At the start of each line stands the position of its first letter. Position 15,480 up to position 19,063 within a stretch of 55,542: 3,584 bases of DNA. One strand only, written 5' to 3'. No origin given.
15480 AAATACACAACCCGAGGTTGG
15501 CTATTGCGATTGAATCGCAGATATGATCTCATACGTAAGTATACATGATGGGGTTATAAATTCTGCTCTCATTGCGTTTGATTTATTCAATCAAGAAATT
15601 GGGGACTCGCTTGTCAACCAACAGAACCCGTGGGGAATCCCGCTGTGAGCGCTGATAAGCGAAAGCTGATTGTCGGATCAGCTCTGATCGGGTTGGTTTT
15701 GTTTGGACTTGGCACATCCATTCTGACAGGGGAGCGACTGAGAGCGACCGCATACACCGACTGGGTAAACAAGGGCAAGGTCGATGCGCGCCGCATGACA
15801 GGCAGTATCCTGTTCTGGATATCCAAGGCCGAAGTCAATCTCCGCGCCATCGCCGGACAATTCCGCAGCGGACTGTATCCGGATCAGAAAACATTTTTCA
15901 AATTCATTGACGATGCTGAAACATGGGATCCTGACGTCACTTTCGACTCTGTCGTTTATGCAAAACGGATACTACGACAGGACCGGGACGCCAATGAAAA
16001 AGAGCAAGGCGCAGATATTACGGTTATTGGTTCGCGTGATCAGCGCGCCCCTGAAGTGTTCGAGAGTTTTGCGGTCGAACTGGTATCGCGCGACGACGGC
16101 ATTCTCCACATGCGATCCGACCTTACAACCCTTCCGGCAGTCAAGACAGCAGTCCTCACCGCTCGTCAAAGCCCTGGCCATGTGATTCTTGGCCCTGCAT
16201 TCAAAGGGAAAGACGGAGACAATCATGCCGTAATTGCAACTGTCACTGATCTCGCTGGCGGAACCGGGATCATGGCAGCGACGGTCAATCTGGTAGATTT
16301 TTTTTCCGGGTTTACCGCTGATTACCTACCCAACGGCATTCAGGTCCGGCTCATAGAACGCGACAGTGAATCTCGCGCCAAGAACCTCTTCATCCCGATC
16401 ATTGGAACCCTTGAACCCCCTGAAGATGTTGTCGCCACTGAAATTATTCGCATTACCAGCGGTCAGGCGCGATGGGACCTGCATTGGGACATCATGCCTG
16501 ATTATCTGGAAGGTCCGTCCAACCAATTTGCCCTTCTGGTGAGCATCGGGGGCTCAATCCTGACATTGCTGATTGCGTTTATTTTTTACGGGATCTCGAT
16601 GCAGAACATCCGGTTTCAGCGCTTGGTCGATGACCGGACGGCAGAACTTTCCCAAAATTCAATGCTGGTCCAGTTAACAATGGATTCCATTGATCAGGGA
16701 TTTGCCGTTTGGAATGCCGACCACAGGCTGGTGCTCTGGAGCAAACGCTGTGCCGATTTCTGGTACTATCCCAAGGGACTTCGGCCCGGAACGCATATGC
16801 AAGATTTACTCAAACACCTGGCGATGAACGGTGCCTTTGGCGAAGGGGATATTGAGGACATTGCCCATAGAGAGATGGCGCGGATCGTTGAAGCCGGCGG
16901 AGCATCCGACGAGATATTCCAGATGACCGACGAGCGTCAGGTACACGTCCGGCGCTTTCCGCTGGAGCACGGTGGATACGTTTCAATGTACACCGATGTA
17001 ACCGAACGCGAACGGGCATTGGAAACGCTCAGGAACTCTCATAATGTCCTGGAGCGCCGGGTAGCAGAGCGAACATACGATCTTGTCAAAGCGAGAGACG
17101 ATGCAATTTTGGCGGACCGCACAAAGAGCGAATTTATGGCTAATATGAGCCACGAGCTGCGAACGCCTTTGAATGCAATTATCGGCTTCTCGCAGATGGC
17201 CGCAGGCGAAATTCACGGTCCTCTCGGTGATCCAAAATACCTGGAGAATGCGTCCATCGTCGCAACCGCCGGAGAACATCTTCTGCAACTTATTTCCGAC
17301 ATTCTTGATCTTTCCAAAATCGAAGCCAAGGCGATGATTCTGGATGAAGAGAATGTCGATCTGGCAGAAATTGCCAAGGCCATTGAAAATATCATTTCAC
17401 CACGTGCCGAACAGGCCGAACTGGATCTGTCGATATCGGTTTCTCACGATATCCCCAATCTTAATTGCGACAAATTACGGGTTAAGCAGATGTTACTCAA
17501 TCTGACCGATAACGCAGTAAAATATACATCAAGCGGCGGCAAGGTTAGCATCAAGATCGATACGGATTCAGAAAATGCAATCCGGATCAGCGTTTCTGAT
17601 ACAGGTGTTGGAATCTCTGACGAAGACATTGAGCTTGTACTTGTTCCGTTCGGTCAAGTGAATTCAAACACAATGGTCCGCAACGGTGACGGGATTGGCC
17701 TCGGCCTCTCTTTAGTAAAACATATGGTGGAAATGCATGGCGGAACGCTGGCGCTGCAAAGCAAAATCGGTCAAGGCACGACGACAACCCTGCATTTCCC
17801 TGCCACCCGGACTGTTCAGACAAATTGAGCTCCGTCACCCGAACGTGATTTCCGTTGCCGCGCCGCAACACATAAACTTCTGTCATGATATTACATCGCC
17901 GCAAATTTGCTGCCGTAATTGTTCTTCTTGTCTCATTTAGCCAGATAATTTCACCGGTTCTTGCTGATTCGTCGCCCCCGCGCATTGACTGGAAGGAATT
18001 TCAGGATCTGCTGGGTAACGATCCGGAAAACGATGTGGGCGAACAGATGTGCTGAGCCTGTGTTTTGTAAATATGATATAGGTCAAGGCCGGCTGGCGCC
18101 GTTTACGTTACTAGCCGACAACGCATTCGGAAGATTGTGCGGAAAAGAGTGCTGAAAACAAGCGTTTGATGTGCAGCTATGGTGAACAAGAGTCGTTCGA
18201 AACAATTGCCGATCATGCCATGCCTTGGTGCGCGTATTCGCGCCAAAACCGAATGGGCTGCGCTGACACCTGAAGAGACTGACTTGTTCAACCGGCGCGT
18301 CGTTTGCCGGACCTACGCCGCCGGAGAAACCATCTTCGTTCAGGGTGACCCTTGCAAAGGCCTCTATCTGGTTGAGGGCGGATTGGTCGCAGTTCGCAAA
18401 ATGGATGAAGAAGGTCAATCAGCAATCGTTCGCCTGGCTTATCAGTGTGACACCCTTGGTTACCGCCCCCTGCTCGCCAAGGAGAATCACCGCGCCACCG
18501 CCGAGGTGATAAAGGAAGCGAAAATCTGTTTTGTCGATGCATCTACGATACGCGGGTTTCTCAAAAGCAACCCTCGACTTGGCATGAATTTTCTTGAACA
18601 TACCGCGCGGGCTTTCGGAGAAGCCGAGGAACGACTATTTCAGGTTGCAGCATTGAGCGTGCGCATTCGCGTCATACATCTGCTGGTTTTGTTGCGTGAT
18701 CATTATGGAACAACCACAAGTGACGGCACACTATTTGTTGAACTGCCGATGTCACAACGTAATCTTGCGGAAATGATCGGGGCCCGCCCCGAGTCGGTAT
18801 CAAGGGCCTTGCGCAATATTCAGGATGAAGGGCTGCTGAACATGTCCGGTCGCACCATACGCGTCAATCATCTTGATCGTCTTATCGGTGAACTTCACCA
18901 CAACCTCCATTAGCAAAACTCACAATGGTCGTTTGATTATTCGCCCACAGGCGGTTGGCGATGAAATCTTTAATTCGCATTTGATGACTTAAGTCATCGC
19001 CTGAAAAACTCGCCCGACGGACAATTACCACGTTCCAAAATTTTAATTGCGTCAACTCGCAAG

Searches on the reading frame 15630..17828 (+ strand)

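Call 3: search_protein_families(library=pfam, proteins=[window:15630-17828:+])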
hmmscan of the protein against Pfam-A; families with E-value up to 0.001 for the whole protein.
window:15630-17828:+ (732 aa): 4 families
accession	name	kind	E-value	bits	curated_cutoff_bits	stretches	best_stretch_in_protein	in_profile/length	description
PF02518.31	HATPase_c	-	8.4e-28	97.5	26.4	1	614-726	2-110/111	Histidine kinase-, DNA gyrase B-, and HSP90-like ATPase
PF12860.13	PAS_7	-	4.1e-20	72.5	27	1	352-463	2-113/115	PAS fold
PF00512.31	HisKA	-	3.9e-18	65.7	26.9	1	499-566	2-65/66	His Kinase A (phospho-acceptor) domain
PF13589.12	HATPase_c_3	-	0.00074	20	25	0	620-680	5-62/137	Histidine kinase-, DNA gyrase B-, and HSP90-like ATPase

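Call 4: search_protein_families(library=ncbifam, proteins=[window:15630-17828:+])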
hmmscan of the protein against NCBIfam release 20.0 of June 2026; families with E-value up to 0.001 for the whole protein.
window:15630-17828:+ (732 aa): 82 families (the best 25 are shown)
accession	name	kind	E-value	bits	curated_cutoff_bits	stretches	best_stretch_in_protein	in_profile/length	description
NF038297.2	hybrid_HK_HrmK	equivalog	1.3e-59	202.4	725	1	488-729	224-461/607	hybrid histidine kinase/response regulator HrmK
NF041947.1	LuxQ_Vibrio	equivalog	1.3e-59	201.9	1200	1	487-728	460-699/843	quorum-sensing autoinducer 2 sensor kinase/phosphatase LuxQ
NF046044.1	PnpS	equivalog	2.6e-57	194.6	400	1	496-724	167-390/390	two-component system histidine kinase PnpS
TIGR02956.1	TMAO_torS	equivalog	7.7e-55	186.5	676.5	1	478-727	443-684/967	TMAO reductase system sensor histidine kinase/response regulator TorS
NF047874.1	MASE3_PAS_HK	subfamily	4.8e-54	184.2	560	1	450-730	368-629/655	MASE3 domain-containing sensor histidine kinase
NF011874.0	PRK15347.1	equivalog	1.1e-53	182.5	852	1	463-726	362-615/921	two component system sensor kinase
NF050805.1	CellDivHKDivJCaul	equivalog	8.3e-53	179.4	1000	1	480-725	279-520/531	cell cycle sensor histidine kinase DivJ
NF008318.0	PRK11107.1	equivalog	4.8e-52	177.2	890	1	485-724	279-517/920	two-component sensor histidine kinase BarA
NF041593.1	histid_kinase_PdhS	equivalog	3.1e-51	174.4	2000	1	484-729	787-1039/1041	cell-division control histidine kinase PdhS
TIGR02966.1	phoR_proteo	equivalog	1.8e-47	162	334.2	1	465-723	76-333/333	phosphate regulon sensor histidine kinase PhoR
NF045901.1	HisKinLetSLeg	equivalog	4.7e-44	150.6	1650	1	455-723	252-516/906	two-component system sensor histidine kinase LetS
NF008302.0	PRK11091.1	equivalog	9.2e-43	146.5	838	1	489-727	273-507/779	aerobic respiration two-component sensor histidine kinase ArcB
NF033092.0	HK_WalK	equivalog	2.5e-42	145.3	725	1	496-724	369-593/594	cell wall metabolism sensor histidine kinase WalK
NF008099.0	PRK10841.1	equivalog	2e-36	125.2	920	1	492-725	463-690/949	two-component system sensor histidine kinase RcsC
NF006800.0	PRK09303.1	equivalog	2.9e-35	121.9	342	1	468-727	120-379/383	histidine kinase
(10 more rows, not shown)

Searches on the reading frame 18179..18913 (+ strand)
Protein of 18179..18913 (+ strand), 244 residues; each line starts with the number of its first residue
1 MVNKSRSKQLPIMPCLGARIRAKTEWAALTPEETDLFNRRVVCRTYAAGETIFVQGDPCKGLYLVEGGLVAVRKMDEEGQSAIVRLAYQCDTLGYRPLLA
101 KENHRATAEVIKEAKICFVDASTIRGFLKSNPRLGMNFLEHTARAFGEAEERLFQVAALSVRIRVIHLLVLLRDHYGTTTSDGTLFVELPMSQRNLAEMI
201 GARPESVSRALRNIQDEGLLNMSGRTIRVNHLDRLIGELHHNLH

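Call 3: search_protein_families(library=pfam, proteins=[window:18179-18913:+])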
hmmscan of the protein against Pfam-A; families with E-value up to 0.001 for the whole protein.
window:18179-18913:+ (244 aa): 2 families
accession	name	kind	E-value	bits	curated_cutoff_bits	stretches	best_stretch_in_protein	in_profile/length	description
PF00027.35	cNMP_binding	-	1.1e-16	61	27.5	1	44-131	2-89/89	Cyclic nucleotide-binding domain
PF13545.12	HTH_Crp_2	-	5.7e-15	55.5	27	1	164-235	2-67/70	Crp-like helix-turn-helix domain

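Call 4: search_protein_families(library=ncbifam, proteins=[window:18179-18913:+])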
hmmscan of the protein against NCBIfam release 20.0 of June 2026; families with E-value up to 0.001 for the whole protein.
window:18179-18913:+ (244 aa): 11 families
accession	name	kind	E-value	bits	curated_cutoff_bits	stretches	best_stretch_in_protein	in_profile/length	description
NF045989.1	TransRegFnrLRhodb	equivalog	2.4e-19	69.5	300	1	13-238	8-234/245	transcriptional regulator FnrL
NF008732.0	PRK11753.1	equivalog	1.6e-17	63.7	266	1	32-229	14-210/214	cAMP-activated global transcriptional regulator CRP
NF050806.1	TransRegFixKCaul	equivalog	3.8e-17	62.2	300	1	36-223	18-197/215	transcriptional regulator FixK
NF006901.0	PRK09392.1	equivalog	9e-15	54.6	211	1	27-233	16-215/236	transcriptional activator FtrB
NF052518.1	TransRegLdrP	equivalog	2.8e-12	47.1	300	1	47-235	5-184/195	transcriptional regulator LdrP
TIGR03697.1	NtcA_cyano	equivalog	6.8e-12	45.6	244.95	1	49-230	1-183/193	global nitrogen regulator NtcA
NF008365.0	PRK11161.1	subfamily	1.6e-10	40.7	228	1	47-236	53-240/250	fumarate/nitrate reduction transcriptional regulator Fnr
NF010499.0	PRK13918.1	equivalog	8e-09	35.3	274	1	44-227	15-189/205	CRP/FNR family transcriptional regulator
NF050815.1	TransActFtrBCaul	equivalog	8.5e-09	35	300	1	19-227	10-211/251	transcriptional activator FtrB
NF053664.1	TransRegPtrACyano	equivalog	2.2e-08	33.7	300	1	60-231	28-192/196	Crp/Fnr family transcriptional regulator PtrA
NF041163.2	encap_f2b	equivalog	0.00011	21.5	400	1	38-144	92-199/450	family 2B encapsulin nanocompartment shell protein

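Call 99: search_solved_structures(query=window:18179-18913:+, max_evalue=0.00001)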
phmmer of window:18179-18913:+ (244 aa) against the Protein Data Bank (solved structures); distinct sequences matched with E-value up to 0.00001: 58.
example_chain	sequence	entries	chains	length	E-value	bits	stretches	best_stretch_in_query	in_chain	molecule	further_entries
2gau_A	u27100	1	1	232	2.3e-18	69.9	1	24-235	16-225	transcriptional regulator, Crp/Fnr family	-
3h3u_A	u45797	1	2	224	4.2e-16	62.5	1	45-235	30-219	PROBABLE TRANSCRIPTIONAL REGULATORY PROTEIN (PROBABLY CRP/FNR-FAMILY)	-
3mzh_A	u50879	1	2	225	4.2e-16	62.5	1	45-235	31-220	PROBABLE TRANSCRIPTIONAL REGULATORY PROTEIN (PROBABLY CRP/FNR-FAMILY)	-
3d0s_A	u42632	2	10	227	4.4e-16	62.4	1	45-235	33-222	TRANSCRIPTIONAL REGULATORY PROTEIN | PROBABLE TRANSCRIPTIONAL REGULATORY PROTEIN (PROBABLY CRP/ FNR-FAMILY)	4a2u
3i54_A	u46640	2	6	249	5.8e-16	62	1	44-235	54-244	Transcriptional regulator, Crp/Fnr family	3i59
4i09_A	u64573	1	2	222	6.5e-14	55.3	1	43-229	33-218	Catabolite gene activator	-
4i0b_A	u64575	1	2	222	1.4e-13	54.2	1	43-229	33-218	Catabolite gene activator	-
1i5z_A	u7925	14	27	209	1.4e-13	54.2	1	44-229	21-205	CATABOLITE GENE ACTIVATOR PROTEIN | CATABOLITE GENE ACTIVATOR PROTEIN (CAP) | PROTEIN (CATABOLITE GENE ACTIVATOR PROTEIN (CAP))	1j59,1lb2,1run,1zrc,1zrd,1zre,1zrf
1g6n_A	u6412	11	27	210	1.5e-13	54.2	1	44-229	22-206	CATABOLITE GENE ACTIVATOR PROTEIN | PROTEIN (CATABOLITE GENE ACTIVATOR PROTEIN) | Catabolite gene activator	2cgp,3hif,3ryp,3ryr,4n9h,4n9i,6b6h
1o3q_A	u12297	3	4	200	1.7e-13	54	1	44-229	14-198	CATABOLITE GENE ACTIVATOR PROTEIN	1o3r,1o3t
4hzf_A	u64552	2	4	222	1.7e-13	53.9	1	43-229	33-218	Catabolite gene activator | cAMP-activated global transcriptional regulator CRP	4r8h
4cyd_A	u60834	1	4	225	1.9e-13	53.8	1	46-232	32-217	PROBABLE TRANSCRIPTION REGULATOR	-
4byy_A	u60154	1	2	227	2e-13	53.7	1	46-232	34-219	TRANSCRIPTIONAL REGULATOR, CRP/FNR FAMILY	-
1cgp_A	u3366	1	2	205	2.1e-13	53.6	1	44-228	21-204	PROTEIN (CATABOLITE GENE ACTIVATOR PROTEIN (CAP))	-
3r6s_A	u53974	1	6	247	2.5e-13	53.4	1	46-232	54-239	transcription regulator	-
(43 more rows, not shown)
